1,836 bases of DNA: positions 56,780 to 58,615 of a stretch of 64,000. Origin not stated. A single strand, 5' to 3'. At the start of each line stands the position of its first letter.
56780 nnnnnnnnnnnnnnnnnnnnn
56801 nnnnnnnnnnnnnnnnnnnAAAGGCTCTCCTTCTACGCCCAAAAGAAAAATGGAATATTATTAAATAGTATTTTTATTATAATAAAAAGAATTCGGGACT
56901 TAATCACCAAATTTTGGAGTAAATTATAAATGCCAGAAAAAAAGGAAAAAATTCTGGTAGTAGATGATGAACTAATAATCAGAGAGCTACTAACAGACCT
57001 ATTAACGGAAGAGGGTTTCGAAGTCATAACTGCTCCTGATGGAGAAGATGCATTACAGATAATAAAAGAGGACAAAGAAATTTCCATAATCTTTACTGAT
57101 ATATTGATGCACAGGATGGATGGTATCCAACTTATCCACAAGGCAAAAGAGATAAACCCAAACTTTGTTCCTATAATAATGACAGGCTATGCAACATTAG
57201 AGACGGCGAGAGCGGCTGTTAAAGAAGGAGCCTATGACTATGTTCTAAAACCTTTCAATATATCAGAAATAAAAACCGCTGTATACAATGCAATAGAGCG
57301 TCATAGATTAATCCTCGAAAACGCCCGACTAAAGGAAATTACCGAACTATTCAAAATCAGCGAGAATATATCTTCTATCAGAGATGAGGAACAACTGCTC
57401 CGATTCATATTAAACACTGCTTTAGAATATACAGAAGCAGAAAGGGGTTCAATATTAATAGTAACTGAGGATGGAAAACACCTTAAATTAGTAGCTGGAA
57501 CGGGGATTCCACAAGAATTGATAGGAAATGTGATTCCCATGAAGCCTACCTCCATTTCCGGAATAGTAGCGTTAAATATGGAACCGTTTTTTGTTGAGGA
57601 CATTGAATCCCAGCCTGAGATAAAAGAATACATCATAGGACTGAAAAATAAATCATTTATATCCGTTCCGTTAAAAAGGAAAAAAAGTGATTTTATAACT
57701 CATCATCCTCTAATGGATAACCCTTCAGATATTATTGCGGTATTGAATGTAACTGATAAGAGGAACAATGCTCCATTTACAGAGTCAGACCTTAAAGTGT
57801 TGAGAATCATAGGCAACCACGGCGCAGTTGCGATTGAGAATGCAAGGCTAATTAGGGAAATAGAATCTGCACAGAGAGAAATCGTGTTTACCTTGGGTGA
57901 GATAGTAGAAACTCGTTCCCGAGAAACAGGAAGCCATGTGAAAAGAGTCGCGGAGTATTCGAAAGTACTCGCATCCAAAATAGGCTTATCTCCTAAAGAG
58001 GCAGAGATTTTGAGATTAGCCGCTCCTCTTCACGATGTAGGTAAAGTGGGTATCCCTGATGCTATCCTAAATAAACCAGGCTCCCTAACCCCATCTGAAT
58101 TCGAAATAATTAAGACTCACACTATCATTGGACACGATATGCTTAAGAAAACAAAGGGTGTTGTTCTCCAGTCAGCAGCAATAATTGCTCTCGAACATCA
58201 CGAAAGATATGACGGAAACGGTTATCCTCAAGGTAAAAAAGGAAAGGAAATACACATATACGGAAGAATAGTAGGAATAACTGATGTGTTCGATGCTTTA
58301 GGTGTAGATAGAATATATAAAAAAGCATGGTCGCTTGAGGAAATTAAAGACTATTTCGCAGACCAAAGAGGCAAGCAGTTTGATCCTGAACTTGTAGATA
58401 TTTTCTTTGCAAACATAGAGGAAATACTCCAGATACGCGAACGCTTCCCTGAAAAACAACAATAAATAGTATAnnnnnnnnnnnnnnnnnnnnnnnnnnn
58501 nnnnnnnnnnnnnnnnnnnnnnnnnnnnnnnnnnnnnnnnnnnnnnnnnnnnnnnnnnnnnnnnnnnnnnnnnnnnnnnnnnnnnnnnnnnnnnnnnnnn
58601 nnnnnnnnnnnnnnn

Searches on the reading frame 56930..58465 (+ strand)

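Call 29: search_protein_families(library=pfam, proteins=[window:56930-58465:+], max_evalue=0.001)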
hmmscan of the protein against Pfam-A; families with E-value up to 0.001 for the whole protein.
window:56930-58465:+ (511 aa): 6 families
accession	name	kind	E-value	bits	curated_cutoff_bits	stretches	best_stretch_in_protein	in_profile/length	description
PF13487.12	HD_5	-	2.9e-34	118.7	27.2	1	324-488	5-170/170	HD domain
PF00072.30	Response_reg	-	1.1e-25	90.4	30.2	1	8-118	1-110/111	Response regulator receiver domain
PF01966.28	HD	-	2.8e-20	73.2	22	1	334-456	2-115/116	HD domain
PF13185.12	GAF_2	-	6e-15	56.1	28.6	1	151-303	2-136/136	GAF domain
PF01590.32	GAF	-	5.5e-10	40.3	22.4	1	152-302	1-133/133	GAF domain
PF13492.12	GAF_3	-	0.00025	21.9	27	0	153-304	2-129/129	GAF domain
